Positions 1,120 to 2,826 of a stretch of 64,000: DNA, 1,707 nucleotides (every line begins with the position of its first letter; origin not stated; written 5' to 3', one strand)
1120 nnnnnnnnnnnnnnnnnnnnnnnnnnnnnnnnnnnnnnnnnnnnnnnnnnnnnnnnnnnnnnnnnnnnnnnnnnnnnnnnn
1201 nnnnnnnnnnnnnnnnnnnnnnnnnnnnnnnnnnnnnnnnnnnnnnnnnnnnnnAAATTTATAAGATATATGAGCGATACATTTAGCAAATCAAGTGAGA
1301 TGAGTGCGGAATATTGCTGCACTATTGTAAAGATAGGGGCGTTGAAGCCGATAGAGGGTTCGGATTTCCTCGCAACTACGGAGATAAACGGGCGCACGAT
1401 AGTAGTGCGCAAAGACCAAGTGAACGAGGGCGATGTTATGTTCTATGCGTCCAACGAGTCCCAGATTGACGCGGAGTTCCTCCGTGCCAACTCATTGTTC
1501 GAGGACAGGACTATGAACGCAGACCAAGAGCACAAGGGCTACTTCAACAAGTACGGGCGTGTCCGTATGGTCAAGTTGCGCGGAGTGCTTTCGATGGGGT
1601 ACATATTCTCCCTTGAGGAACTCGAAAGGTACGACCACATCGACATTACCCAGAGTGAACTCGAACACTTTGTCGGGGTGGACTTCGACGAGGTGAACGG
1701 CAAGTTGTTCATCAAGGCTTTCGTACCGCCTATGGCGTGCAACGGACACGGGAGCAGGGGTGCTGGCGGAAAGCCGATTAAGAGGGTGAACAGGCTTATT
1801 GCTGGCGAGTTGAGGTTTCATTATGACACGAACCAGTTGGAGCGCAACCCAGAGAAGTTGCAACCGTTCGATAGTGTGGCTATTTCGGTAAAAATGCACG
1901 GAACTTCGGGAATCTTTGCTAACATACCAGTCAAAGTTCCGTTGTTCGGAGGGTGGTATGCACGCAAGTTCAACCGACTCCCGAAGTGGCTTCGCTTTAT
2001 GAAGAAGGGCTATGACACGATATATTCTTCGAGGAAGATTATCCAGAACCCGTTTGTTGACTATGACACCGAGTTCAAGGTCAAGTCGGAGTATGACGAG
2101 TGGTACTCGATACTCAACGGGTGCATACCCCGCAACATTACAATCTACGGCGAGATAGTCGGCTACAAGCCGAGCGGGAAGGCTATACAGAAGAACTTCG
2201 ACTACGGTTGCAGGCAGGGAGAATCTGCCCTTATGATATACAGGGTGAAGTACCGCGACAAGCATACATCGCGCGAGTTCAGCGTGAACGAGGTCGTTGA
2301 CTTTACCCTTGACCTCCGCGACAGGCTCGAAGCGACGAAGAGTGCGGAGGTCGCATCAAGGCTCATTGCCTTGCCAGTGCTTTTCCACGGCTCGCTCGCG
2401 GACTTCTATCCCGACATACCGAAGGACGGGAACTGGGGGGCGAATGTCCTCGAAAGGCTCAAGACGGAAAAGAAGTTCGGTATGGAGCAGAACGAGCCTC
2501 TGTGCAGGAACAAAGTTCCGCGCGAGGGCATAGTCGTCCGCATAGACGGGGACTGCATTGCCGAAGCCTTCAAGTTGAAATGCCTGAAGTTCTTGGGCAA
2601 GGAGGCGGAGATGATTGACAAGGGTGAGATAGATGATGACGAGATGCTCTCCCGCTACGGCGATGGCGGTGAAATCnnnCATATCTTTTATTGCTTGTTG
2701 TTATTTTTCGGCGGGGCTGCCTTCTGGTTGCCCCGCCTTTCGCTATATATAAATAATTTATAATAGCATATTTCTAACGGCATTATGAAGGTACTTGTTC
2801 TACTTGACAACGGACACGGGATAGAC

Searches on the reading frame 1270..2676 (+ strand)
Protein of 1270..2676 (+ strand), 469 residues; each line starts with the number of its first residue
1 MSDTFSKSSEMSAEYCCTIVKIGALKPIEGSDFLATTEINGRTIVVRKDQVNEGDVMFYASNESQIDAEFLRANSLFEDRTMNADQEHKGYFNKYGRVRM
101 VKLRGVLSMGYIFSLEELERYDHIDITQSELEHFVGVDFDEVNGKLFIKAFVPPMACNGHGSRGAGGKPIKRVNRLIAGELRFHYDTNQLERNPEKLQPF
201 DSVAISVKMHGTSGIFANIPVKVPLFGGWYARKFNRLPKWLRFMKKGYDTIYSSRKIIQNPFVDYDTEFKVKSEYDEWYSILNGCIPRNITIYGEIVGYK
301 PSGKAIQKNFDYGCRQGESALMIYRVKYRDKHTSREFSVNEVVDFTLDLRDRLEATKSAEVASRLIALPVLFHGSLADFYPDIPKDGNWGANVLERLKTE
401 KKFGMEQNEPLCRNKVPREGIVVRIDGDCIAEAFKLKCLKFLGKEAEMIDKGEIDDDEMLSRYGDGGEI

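Call 4: search_protein_families(library=pfam, proteins=[window:1270-2676:+], max_evalue=0.01)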
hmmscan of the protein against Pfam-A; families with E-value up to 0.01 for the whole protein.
window:1270-2676:+ (469 aa): 2 families
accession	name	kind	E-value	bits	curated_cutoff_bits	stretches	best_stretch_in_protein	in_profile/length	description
PF21189.3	PHA02142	-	2.5e-09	37.9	27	1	17-114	2-91/92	PHA02142 OB-fold domain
PF09414.15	RNA_ligase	-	1.1e-05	26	27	1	202-426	2-158/171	RNA ligase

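Call 10: search_protein_families(library=phrogs, proteins=[window:1270-2676:+], max_evalue=0.001)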
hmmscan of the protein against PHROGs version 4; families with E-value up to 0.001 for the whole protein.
window:1270-2676:+ (469 aa): 1 family
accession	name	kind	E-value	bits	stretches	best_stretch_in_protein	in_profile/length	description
phrog_968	-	DNA, RNA and nucleotide metabolism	4.7e-44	151.9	1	11-451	5-398/398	RNA ligase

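Call 11: search_protein_families(library=ncbifam, proteins=[window:1270-2676:+], max_evalue=0.01)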
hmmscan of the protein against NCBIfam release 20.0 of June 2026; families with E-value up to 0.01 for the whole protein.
window:1270-2676:+ (469 aa): 1 family
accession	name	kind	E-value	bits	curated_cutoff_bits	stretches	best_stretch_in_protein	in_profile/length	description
TIGR02306.1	RNA_lig_DRB0094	equivalog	5.4e-10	38.7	151.15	1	19-216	5-174/341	RNA ligase (ATP)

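Call 51: search_solved_structures(query=window:1270-2676:+, max_evalue=1, show_alignments=1)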
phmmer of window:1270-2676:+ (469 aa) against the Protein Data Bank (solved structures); distinct sequences matched with E-value up to 1: 9.
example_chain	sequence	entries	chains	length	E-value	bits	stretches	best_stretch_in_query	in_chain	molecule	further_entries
6vt5_A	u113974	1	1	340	0.0035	19.3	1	16-159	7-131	RNA Ligase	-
6vt4_A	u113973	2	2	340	0.007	18.4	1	14-121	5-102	RNA Ligase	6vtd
5cot_A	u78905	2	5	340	0.007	18.3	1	14-121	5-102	Naegleria gruberi RNA ligase | RNA ligase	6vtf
6vt0_A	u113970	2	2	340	0.0075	18.3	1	14-121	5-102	RNA Ligase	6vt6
6vt1_A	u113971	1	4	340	0.0075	18.2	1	14-121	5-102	RNA Ligase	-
5cou_A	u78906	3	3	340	0.0075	18.2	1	14-121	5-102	Naegleria gruberi RNA ligase | RNA ligase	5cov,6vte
6vt3_A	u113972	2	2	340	0.0076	18.2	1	14-121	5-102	RNA Ligase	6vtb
6vt8_A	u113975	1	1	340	0.0089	18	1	14-121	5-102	RNA Ligase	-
6vt9_A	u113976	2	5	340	0.0091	18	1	14-121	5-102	RNA ligase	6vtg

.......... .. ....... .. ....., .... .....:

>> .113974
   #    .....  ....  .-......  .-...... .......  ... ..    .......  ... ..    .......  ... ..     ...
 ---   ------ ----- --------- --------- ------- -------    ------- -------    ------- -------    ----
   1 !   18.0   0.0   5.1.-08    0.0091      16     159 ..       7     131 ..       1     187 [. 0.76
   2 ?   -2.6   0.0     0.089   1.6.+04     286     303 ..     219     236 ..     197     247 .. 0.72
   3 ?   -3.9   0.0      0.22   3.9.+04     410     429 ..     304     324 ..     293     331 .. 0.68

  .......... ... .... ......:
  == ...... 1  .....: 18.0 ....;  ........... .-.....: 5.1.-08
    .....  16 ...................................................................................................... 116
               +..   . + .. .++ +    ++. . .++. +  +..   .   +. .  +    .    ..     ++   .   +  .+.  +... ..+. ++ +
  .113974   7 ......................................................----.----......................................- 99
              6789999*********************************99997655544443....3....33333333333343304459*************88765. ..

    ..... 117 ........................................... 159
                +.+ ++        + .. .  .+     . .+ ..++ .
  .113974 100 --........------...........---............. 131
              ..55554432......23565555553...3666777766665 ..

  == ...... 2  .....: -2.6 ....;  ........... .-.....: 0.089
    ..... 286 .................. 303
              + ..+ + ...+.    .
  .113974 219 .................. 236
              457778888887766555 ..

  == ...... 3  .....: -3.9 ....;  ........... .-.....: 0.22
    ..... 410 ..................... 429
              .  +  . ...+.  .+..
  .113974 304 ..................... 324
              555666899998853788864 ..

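Call 59: find_related_loci(query=A2, collection=viral_contigs, flank=10000)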
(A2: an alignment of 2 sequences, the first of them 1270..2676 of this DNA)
Query A2 (469 aa) in viral_contigs; peptide patterns used: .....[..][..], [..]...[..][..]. (x = any residue, [..] = any of these).
159 stretches matched a pattern; 10 encode a relative of the query (tblastn E <= 1e-3); 10 distinct loci.
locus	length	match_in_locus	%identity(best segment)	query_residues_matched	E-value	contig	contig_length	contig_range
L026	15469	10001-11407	100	1-469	0e+0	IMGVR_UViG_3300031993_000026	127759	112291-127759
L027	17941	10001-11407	100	1-469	0e+0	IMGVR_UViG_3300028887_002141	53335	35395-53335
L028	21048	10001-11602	41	3-465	4e-113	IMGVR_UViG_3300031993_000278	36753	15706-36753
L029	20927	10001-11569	42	1-465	5e-112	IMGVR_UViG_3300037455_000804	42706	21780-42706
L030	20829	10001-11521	38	3-460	3e-90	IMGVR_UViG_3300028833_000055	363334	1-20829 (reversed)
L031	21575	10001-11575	40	1-455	3e-106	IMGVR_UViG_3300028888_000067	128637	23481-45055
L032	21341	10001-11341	36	7-459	1e-75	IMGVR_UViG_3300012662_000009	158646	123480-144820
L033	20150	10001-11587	31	1-459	3e-73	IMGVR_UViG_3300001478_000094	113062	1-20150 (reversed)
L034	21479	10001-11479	35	1-458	3e-83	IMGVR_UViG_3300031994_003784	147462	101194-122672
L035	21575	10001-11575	41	1-465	7e-111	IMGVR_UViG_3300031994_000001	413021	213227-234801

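Call 106: search_protein_families(library=pfam, proteins=[L031:8591-9112:+, L033:15302-15745:+, L031:2236-2691:+], max_evalue=0.01)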
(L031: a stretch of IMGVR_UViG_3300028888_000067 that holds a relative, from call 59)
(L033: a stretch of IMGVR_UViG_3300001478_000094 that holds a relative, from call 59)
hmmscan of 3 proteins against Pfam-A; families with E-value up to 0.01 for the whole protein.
L031:8591-9112:+ (174 aa): 3 families
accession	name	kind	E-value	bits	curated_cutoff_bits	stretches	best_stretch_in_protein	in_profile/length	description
PF13563.12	2_5_RNA_ligase2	-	6.6e-07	29.9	27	1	50-145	26-128/152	2'-5' RNA ligase superfamily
PF02834.22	LigT_PEase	-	0.00068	20.2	23.3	0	114-140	24-49/87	LigT like Phosphoesterase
PF23474.1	Acb1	-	0.009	16.2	27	0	82-152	61-129/144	Anti-CBASS protein Acb1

L033:15302-15745:+ (148 aa): 1 family
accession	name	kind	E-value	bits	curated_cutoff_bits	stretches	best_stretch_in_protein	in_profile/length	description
PF08302.16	tRNA_lig_CPD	-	3.5e-07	30.4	23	1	47-129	136-218/250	Fungal tRNA ligase phosphodiesterase domain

L031:2236-2691:+ (152 aa): 0 families

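Call 110: search_protein_families(library=pfam, alignment_id=A6, max_evalue=0.001)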
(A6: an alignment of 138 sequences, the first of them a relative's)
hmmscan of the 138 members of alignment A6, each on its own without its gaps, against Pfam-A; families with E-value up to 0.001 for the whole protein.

A. member 1, L028:3835-4083:+ (83 aa): 1 family
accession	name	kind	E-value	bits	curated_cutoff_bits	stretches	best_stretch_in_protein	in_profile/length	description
PF00166.26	Cpn10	-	1.9e-07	31.4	21.1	1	5-82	4-92/93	Chaperonin 10 Kd subunit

B. families by the number of members that match (of 138 scanned): 73 families (the first 25 are shown)
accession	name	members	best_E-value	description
PF00149.33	Metallophos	4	3.5e-12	Calcineurin-like phosphoesterase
PF13521.12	AAA_28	3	1.3e-20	AAA domain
PF12850.12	Metallophos_2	3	8.6e-06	Calcineurin-like phosphoesterase superfamily domain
PF01555.25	N6_N4_Mtase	2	4.6e-32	DNA methylase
PF00004.35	AAA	2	1.3e-24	ATPase family associated with various cellular activities (AAA)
PF02086.21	MethyltransfD12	2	8.9e-16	D12 class N6 adenine-specific DNA methyltransferase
PF07728.20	AAA_5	2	1.2e-14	AAA domain (dynein-related subfamily)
PF13671.12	AAA_33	2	5.1e-13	AAA domain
PF04055.27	Radical_SAM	2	4.7e-12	Radical SAM superfamily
PF00535.33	Glycos_transf_2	2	5.7e-10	Glycosyl transferase family 2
PF01832.25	Glucosaminidase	2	2.3e-09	Mannosyl-glycoprotein endo-beta-N-acetylglucosaminidase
PF13173.12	AAA_14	2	1.7e-08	AAA domain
PF06414.18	Zeta_toxin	2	2.4e-07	Zeta toxin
PF13353.11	Fer4_12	2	6.8e-06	4Fe-4S single cluster domain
PF00145.23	DNA_methylase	1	7.5e-67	C-5 cytosine-specific DNA methylase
PF09414.15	RNA_ligase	1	2.7e-24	RNA ligase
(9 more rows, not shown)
